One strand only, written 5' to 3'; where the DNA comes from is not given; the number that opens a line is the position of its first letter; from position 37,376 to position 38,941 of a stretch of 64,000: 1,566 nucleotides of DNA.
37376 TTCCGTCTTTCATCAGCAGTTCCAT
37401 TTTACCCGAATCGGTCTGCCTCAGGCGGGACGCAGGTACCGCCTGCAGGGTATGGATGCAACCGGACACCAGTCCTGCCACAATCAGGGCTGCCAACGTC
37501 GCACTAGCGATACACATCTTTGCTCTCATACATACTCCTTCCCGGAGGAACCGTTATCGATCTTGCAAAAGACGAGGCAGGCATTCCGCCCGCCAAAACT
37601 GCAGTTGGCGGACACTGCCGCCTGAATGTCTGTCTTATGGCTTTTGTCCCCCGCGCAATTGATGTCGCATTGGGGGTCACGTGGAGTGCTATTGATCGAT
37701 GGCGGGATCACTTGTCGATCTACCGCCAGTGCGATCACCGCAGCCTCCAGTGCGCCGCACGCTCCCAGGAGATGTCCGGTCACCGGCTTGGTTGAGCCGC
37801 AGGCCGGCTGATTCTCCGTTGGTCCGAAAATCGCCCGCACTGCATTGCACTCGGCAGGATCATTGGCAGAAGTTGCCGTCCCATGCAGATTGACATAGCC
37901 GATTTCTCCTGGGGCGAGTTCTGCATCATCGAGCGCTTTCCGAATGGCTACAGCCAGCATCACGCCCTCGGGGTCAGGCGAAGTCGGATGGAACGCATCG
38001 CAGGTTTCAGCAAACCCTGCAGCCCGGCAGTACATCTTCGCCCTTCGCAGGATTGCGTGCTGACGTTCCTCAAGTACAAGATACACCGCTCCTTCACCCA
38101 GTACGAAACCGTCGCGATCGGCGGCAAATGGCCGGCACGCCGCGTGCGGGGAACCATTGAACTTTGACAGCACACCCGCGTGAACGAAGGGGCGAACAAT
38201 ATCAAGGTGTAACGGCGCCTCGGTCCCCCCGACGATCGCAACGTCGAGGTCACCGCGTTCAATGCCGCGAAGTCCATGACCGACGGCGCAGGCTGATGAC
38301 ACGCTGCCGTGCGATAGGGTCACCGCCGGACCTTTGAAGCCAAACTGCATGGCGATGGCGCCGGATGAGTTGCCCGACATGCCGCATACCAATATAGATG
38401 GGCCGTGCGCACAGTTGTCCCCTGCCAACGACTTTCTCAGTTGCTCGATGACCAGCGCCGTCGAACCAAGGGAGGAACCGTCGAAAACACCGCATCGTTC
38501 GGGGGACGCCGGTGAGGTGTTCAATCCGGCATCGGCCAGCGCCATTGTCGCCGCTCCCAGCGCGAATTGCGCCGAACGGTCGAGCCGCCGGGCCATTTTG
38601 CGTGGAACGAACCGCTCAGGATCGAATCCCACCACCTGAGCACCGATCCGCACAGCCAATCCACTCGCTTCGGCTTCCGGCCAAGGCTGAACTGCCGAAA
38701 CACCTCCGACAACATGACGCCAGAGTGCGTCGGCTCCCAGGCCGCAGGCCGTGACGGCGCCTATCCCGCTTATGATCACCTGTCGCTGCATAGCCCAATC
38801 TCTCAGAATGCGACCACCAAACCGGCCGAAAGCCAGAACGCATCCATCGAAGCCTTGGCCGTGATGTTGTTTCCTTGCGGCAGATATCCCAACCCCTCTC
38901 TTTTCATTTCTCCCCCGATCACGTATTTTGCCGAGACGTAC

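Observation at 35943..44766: Sigma-54-controlled envelope operon built around an orphan ketoacyl synthase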

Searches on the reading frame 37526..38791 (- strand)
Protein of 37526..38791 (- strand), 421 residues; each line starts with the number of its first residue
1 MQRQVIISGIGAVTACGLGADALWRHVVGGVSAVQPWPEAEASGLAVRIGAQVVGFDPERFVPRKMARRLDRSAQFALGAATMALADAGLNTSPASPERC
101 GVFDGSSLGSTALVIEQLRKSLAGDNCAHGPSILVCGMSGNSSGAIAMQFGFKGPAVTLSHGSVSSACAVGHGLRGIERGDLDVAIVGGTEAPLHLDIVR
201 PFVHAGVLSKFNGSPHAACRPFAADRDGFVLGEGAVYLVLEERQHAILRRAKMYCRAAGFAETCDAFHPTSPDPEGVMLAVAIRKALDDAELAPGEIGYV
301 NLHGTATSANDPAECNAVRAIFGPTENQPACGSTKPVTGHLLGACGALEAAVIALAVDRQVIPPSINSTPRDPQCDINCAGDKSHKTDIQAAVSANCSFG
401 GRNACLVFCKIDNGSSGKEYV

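Call 3: search_protein_families(library=pfam, proteins=[window:37526-38791:-], max_evalue=0.1)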
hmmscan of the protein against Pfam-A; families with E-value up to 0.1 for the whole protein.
window:37526-38791:- (421 aa): 3 families
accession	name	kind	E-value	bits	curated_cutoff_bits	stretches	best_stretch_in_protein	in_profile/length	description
PF00109.32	ketoacyl-synt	-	2.4e-40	139.2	20.8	1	3-246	2-252/252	Beta-ketoacyl synthase, N-terminal domain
PF02801.28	Ketoacyl-synt_C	-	1.2e-30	106.3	20.8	1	254-368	1-118/119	Beta-ketoacyl synthase, C-terminal domain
PF00108.29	Thiolase_N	-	0.0015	18.4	26.4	1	146-192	66-114/260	Thiolase, N-terminal domain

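Call 4: search_protein_families(library=ncbifam, proteins=[window:37526-38791:-], max_evalue=0.1)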
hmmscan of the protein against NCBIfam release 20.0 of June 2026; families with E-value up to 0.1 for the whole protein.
window:37526-38791:- (421 aa): 21 families
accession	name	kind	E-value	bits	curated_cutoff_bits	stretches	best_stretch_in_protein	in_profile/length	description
TIGR03150.1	fabF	equivalog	4.3e-112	374.8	493.75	1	3-408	1-406/407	beta-ketoacyl-ACP synthase II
NF005589.0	PRK07314.1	subfamily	1.3e-106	356.8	387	1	2-411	3-412/413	beta-ketoacyl-ACP synthase II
NF004970.0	PRK06333.1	subfamily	2.7e-92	309.9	525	1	2-411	3-422/424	beta-ketoacyl-ACP synthase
NF006274.0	PRK08439.1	equivalog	3.7e-80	269.7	621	1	3-411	2-406/406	beta-ketoacyl-ACP synthase II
NF006587.0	PRK09116.1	equivalog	4.3e-74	249.7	470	1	3-410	2-406/408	beta-ketoacyl-ACP synthase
NF006434.0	PRK08722.1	equivalog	9.8e-73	245.4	759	1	2-411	3-414/414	beta-ketoacyl-ACP synthase II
NF005076.0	PRK06501.1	equivalog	2.1e-67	227.9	629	1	5-410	13-422/425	beta-ketoacyl-ACP synthase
NF006618.0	PRK09185.1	subfamily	1.6e-65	221.7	407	1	3-410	3-392/394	beta-ketoacyl-ACP synthase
NF005916.1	PRK07910.1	equivalog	1.3e-63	215.4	560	1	4-410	13-417/418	KasA/KasB family beta-ketoacyl-ACP synthase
NF005935.0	PRK07967.1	equivalog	2.2e-63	214.5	630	1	3-412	2-405/406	beta-ketoacyl-ACP synthase I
NF005490.0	PRK07103.1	equivalog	1.1e-58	199.2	445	1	2-409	3-411/414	polyketide beta-ketoacyl:acyl carrier protein synthase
NF058662.1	cispenta_AmcF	equivalog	2.6e-55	188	325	1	4-408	1-367/369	cispentacin biosynthesis acyltransferase subunit AmcF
NF004618.0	PRK05952.1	equivalog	3.8e-53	180.8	455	1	4-409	3-381/384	beta-ketoacyl-ACP synthase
NF040607.1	mycolic_Pks13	equivalog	4.1e-30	104.1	2100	1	52-377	166-484/1680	polyketide synthase Pks13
NF045894.1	PKS_plus_SDR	equivalog_domain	2.4e-28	98.3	1740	1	52-376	68-384/1515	type I polyketide synthase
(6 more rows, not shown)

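Call 8: search_solved_structures(query=window:37526-38791:-, show_alignments=1)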
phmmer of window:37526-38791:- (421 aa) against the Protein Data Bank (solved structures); distinct sequences matched with E-value up to 0.001: 160 (the best 60 are shown).
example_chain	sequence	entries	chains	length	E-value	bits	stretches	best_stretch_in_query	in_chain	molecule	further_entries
1j3n_A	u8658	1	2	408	1.2e-85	291.3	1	3-410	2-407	3-oxoacyl-(acyl-carrier protein) synthase II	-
3o04_A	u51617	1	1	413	1.1e-83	284.7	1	2-412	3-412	beta-keto-acyl carrier protein synthase II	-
5sxo_A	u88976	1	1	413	1.2e-83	284.7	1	2-412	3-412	3-oxoacyl-[acyl-carrier-protein] synthase 2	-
4ls5_A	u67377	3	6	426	7.4e-83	282.1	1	2-411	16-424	3-oxoacyl-[acyl-carrier-protein] synthase 2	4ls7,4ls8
4ls6_A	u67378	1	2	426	1.4e-82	281.2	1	2-411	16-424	3-oxoacyl-[acyl-carrier-protein] synthase 2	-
4r8e_A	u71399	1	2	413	8e-76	258.9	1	2-411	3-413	3-oxoacyl-[acyl-carrier-protein] synthase 2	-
1e5m_A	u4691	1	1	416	2.7e-75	257.1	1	3-410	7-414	BETA KETOACYL ACYL CARRIER PROTEIN SYNTHASE II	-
4jb6_A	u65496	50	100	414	4.9e-75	256.3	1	2-410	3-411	3-oxoacyl-[acyl-carrier-protein] synthase 2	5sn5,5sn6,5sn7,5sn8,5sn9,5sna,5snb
8cn8_A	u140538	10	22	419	5.1e-75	256.2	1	2-410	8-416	3-oxoacyl-[acyl-carrier-protein] synthase 2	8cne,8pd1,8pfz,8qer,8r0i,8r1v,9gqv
8cou_A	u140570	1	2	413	6.1e-75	256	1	2-410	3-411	3-oxoacyl-[acyl-carrier-protein] synthase 2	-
7oc0_A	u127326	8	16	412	6.5e-75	255.9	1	2-410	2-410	3-oxoacyl-[acyl-carrier-protein] synthase 2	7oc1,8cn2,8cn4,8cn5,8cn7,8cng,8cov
8pj0_A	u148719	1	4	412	6.5e-75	255.9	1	2-410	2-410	3-oxoacyl-[acyl-carrier-protein] synthase 2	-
8qm1_A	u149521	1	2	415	1e-74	255.2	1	2-410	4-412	3-oxoacyl-[acyl-carrier-protein] synthase 2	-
4b7v_A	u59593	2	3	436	1.2e-74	255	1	2-410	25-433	3-OXOACYL-[ACYL-CARRIER-PROTEIN] SYNTHASE 2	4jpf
9lpl_A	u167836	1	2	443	1.9e-74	254.4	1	2-412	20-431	3-oxoacyl-[acyl-carrier-protein] synthase 2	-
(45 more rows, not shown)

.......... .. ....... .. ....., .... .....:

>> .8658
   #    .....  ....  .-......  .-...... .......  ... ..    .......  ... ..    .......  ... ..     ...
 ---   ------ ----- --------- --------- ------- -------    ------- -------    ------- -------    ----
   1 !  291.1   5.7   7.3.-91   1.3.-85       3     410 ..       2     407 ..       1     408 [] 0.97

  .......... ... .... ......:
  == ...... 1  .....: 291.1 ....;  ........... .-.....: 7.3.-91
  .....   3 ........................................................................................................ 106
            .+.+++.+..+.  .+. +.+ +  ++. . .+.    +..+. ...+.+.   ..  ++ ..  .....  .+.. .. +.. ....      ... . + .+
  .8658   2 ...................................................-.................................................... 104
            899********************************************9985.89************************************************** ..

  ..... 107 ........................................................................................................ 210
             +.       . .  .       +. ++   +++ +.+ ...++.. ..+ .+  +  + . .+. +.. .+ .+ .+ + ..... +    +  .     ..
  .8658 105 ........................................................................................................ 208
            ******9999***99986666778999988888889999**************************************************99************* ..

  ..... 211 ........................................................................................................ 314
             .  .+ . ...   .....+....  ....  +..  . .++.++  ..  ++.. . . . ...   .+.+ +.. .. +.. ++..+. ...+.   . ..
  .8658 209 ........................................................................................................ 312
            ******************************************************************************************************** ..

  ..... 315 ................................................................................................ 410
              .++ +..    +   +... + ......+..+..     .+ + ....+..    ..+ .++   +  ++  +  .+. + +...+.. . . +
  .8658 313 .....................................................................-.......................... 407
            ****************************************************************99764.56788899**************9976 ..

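Call 22: find_homologous_proteins(query=window:37526-38791:-)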
Query window:37526-38791:- (421 aa): 7429 proteins with E <= 0.001 among 8000 candidates; the best 120 are listed.
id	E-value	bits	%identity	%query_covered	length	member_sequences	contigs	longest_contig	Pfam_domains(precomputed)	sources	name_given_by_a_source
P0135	1.7e-279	945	100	100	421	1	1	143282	PF00109.33,PF02801.29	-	-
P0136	8.4e-212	722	75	100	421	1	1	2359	PF00109.33,PF02801.29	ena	-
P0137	5.5e-178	610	68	97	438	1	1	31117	PF00109.33,PF02801.29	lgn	-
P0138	2.8e-175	601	66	99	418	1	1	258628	PF00109.33,PF02801.29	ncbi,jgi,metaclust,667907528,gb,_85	metaclust:\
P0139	2.9e-167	575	64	97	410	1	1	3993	PF00109.33,PF02801.29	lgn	-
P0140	1.0e-149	517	54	99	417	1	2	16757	PF00109.33,PF02801.29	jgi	jgi:3-oxoacyl-[acyl-carrier-protein] synthase II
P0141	1.1e-146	507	53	98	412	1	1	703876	PF00109.33,PF02801.29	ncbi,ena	-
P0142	8.2e-144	498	55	96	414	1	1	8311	PF00109.33,PF02801.29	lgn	-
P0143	1.0e-141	491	57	97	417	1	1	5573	PF00109.33,PF02801.29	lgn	-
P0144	1.5e-131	457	52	98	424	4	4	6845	PF00109.33,PF02801.29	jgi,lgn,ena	jgi:3-oxoacyl-[acyl-carrier-protein] synthase II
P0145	1.9e-130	454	51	98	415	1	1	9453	PF00109.33,PF02801.29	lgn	-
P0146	5.4e-123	429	50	97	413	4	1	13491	PF00109.33,PF02801.29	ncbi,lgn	-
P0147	1.4e-122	428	50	97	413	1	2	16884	PF00109.33,PF02801.29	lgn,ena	-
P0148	1.7e-120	421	50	97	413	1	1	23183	PF00109.33,PF02801.29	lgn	-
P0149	2.0e-120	421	49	97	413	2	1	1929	PF00109.33,PF02801.29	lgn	-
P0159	2.8e-102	361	44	97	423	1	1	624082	PF00109.33,PF02801.29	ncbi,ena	-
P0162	2.6e-101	358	43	97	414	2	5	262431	PF00109.33,PF02801.29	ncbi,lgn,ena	-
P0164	8.7e-98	346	43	97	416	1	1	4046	PF00109.33,PF00108.30,PF02801.29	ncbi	-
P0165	5.8e-96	340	43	99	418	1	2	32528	PF00109.33,PF02801.29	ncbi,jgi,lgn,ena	-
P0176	2.6e-87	312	41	97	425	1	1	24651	PF00109.33,PF02801.29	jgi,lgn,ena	-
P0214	1.7e-82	296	39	97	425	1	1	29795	PF00109.33,PF02801.29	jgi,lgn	-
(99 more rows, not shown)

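Call 26: find_encoding_contigs(protein=P0141, flank=10000, max_places=1)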
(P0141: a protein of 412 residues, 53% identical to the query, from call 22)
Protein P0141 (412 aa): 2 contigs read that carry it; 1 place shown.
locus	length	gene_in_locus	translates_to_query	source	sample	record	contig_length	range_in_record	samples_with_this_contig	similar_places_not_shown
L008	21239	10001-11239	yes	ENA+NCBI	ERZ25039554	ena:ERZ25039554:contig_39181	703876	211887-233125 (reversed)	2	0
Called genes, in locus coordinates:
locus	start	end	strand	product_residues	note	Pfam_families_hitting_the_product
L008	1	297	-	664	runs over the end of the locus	PF06480:FtsH_ext, PF00004:AAA, PF17862:AAA_lid_3, PF01434:Peptidase_M41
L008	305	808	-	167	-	PF00156:Pribosyltran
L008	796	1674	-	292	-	PF01171:ATP_bind_3 (weak), PF11734:TilS_C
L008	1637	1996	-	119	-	PF01171:ATP_bind_3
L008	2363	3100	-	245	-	-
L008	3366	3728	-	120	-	PF00903:Glyoxalase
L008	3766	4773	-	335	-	PF01087:GalP_UDP_transf, PF16285:DUF4931_N, PF16268:DUF4921, PF02744:GalP_UDP_tr_C, PF01230:HIT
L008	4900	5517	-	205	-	PF09335:VTT_dom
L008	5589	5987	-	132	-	PF02659:Mntp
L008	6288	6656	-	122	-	PF00903:Glyoxalase, PF22677:Ble-like_N (weak)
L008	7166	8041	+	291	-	-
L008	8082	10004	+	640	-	-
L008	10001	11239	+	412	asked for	PF00109:ketoacyl-synt, PF02801:Ketoacyl-synt_C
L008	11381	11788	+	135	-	PF08570:DUF1761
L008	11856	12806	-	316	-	-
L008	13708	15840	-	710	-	PF01074:Glyco_hydro_38N, PF03065:Glyco_hydro_57, PF09094:AmyA-A_glucT_m, PF09095:AmyA-gluTrfs_C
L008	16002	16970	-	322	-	PF02603:Hpr_kinase_N, PF07475:Hpr_kinase_C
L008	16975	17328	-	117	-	PF02482:Ribosomal_S30AE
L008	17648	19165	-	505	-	PF00309:Sigma54_AID (weak), PF04963:Sigma54_CBD, PF04552:Sigma54_DBD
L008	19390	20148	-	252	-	PF00005:ABC_tran, PF13304:AAA_21 (faint)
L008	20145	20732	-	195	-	PF06835:LptC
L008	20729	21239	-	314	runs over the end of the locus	PF03279:Lip_A_acyltrans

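Call 27: find_encoding_contigs(protein=P0159, flank=10000, max_places=1)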
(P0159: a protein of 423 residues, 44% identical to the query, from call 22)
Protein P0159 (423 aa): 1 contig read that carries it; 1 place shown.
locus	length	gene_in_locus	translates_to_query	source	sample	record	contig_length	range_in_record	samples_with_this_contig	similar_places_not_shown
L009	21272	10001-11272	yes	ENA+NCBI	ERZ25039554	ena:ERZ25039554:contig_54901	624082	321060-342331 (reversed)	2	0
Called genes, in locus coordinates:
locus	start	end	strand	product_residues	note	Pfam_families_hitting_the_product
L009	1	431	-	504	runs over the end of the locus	-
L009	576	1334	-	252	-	-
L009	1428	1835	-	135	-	-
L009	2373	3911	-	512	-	PF18962:Por_Secre_tail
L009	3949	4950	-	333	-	-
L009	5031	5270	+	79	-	-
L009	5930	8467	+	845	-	PF13492:GAF_3 (weak), PF00512:HisKA, PF02518:HATPase_c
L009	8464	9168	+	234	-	PF00072:Response_reg, PF00486:Trans_reg_C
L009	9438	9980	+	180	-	-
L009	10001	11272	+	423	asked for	PF00109:ketoacyl-synt, PF02801:Ketoacyl-synt_C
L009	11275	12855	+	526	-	-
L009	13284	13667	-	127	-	PF00376:MerR (weak), PF13411:MerR_1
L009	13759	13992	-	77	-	-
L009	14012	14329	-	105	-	-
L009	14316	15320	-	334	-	PF00672:HAMP, PF00512:HisKA, PF02518:HATPase_c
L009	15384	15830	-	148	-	-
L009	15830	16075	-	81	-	PF01648:ACPS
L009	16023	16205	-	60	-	PF01648:ACPS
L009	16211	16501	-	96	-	PF00702:Hydrolase, PF13419:HAD_2, PF13242:Hydrolase_like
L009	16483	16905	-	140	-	PF00702:Hydrolase, PF13419:HAD_2 (weak)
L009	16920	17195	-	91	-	-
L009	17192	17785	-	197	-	-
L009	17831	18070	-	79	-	-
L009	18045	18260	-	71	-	-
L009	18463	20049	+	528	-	PF00672:HAMP, PF00512:HisKA, PF02518:HATPase_c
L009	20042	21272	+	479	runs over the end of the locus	PF00072:Response_reg, PF00158:Sigma54_activat, PF14532:Sigma54_activ_2, PF07728:AAA_5 (weak), PF25601:AAA_lid_14, PF02954:HTH_8 (faint)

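Call 28: find_encoding_contigs(protein=P0162, flank=10000, max_places=1)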
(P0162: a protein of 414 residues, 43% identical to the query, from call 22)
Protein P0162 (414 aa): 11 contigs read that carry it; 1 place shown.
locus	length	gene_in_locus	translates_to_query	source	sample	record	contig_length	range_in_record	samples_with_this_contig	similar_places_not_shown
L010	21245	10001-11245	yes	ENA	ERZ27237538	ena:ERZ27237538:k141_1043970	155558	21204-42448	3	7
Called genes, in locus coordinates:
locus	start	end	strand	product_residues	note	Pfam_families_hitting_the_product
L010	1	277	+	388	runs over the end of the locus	PF08442:ATP-grasp_2, PF13549:ATP-grasp_5 (weak), PF24948:Citrate_synth_N, PF00549:Ligase_CoA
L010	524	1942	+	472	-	-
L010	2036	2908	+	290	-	PF08501:Shikimate_dh_N, PF01488:Shikimate_DH (weak), PF03435:Sacchrp_dh_NADP (faint), PF18317:SDH_C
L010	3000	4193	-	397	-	PF00155:Aminotran_1_2, PF01041:DegT_DnrJ_EryC1 (weak), PF01053:Cys_Met_Meta_PP (weak)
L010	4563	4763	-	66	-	-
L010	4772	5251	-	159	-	PF01467:CTP_transf_like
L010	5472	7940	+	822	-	PF13180:PDZ_2 (faint), PF00512:HisKA, PF02518:HATPase_c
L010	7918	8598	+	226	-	PF00072:Response_reg, PF00486:Trans_reg_C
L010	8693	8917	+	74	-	-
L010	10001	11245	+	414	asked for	PF00109:ketoacyl-synt, PF02801:Ketoacyl-synt_C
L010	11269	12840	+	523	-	-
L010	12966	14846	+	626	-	PF00149:Metallophos, PF02872:5_nucleotid_C, PF18962:Por_Secre_tail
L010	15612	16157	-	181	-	PF03602:Cons_hypoth95, PF05175:MTS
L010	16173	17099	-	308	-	PF11104:PilM_2 (weak)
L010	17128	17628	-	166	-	PF00633:HHH (weak), PF12836:HHH_3, PF14520:HHH_5 (weak)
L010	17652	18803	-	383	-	PF00226:DnaJ, PF01556:DnaJ_C, PF00684:DnaJ_CXXCXGXG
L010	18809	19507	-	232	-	PF01025:GrpE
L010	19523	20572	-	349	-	PF01628:HrcA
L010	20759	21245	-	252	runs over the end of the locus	PF04972:BON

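Call 38: search_protein_families(library=pfam, proteins=[L008:7166-8041:+, L009:9438-9980:+], max_evalue=0.01)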
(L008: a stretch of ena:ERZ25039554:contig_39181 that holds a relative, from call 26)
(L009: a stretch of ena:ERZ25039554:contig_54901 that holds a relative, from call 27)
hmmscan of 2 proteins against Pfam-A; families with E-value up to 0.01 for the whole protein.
L008:7166-8041:+ (291 aa): 0 families

L009:9438-9980:+ (180 aa): 0 families

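Call 93: find_encoding_contigs(protein=P0176, flank=6000, max_places=1)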
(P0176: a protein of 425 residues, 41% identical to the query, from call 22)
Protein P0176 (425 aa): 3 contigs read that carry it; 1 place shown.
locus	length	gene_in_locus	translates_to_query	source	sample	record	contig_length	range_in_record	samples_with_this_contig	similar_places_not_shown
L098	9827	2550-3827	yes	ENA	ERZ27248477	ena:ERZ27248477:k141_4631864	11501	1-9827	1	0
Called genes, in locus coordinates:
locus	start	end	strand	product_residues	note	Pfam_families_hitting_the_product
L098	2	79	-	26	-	?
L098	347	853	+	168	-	PF22811:Zn_ribbon_NrdR, PF03477:ATP-cone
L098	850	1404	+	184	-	-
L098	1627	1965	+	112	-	PF11969:DcpS_C, PF01230:HIT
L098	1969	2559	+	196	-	PF06966:DUF1295 (faint), PF04191:PEMT, PF04140:ICMT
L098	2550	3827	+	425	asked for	PF00109:ketoacyl-synt, PF02801:Ketoacyl-synt_C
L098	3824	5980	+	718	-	PF16927:HisKA_7TM, PF00512:HisKA (weak), PF02518:HATPase_c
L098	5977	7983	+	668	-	PF00072:Response_reg, PF01590:GAF, PF13581:HATPase_c_2 (weak), PF02518:HATPase_c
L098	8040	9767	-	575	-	PF00072:Response_reg, PF00512:HisKA (weak), PF02518:HATPase_c, PF00072:Response_reg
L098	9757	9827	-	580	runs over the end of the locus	?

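Call 94: find_encoding_contigs(protein=P0165, flank=6000, max_places=1)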
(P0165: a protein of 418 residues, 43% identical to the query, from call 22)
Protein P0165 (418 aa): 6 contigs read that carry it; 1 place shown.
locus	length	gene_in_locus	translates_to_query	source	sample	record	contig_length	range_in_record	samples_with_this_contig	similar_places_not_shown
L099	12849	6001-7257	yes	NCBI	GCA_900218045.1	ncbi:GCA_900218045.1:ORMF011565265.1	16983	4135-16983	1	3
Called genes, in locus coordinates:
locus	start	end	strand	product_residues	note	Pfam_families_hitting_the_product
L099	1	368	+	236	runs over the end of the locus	PF00072:Response_reg, PF00486:Trans_reg_C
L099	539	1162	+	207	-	-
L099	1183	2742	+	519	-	PF00732:GMC_oxred_N, PF05199:GMC_oxred_C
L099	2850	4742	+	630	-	PF00149:Metallophos, PF02872:5_nucleotid_C, PF18962:Por_Secre_tail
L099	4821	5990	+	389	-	-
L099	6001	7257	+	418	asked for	PF00109:ketoacyl-synt, PF02801:Ketoacyl-synt_C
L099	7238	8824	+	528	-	-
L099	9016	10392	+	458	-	PF17678:Glyco_hydro_92N, PF07971:Glyco_hydro_92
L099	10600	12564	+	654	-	-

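Call 95: find_encoding_contigs(protein=P0214, flank=6000, max_places=1)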
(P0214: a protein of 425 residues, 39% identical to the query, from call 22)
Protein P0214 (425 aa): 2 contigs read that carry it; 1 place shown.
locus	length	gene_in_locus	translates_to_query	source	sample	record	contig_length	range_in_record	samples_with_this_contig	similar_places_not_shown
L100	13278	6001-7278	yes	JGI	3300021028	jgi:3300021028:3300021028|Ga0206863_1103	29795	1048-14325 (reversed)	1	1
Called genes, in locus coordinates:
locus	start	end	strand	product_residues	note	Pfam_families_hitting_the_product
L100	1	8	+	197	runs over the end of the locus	PF00132:Hexapep, PF14602:Hexapep_2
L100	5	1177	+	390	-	PF13524:Glyco_trans_1_2 (faint)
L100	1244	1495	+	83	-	-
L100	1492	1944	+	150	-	PF01850:PIN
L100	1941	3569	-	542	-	PF00072:Response_reg, PF00512:HisKA, PF02518:HATPase_c, PF00072:Response_reg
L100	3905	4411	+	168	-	PF22811:Zn_ribbon_NrdR, PF03477:ATP-cone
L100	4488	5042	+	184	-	-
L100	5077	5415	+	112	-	PF11969:DcpS_C, PF01230:HIT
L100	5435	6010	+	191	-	PF04140:ICMT, PF04191:PEMT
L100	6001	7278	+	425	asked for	PF00109:ketoacyl-synt, PF02801:Ketoacyl-synt_C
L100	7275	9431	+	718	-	PF16927:HisKA_7TM, PF00512:HisKA (weak), PF02518:HATPase_c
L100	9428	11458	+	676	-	PF00072:Response_reg, PF01590:GAF, PF02518:HATPase_c, PF13581:HATPase_c_2 (faint)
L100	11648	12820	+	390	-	PF22244:GCE_fung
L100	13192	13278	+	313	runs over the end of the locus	PF02518:HATPase_c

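Call 97: search_protein_families(library=padloc, proteins=[window:37526-38791:-], max_evalue=0.01)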
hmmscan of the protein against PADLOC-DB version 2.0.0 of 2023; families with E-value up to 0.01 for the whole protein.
window:37526-38791:- (421 aa): 0 families
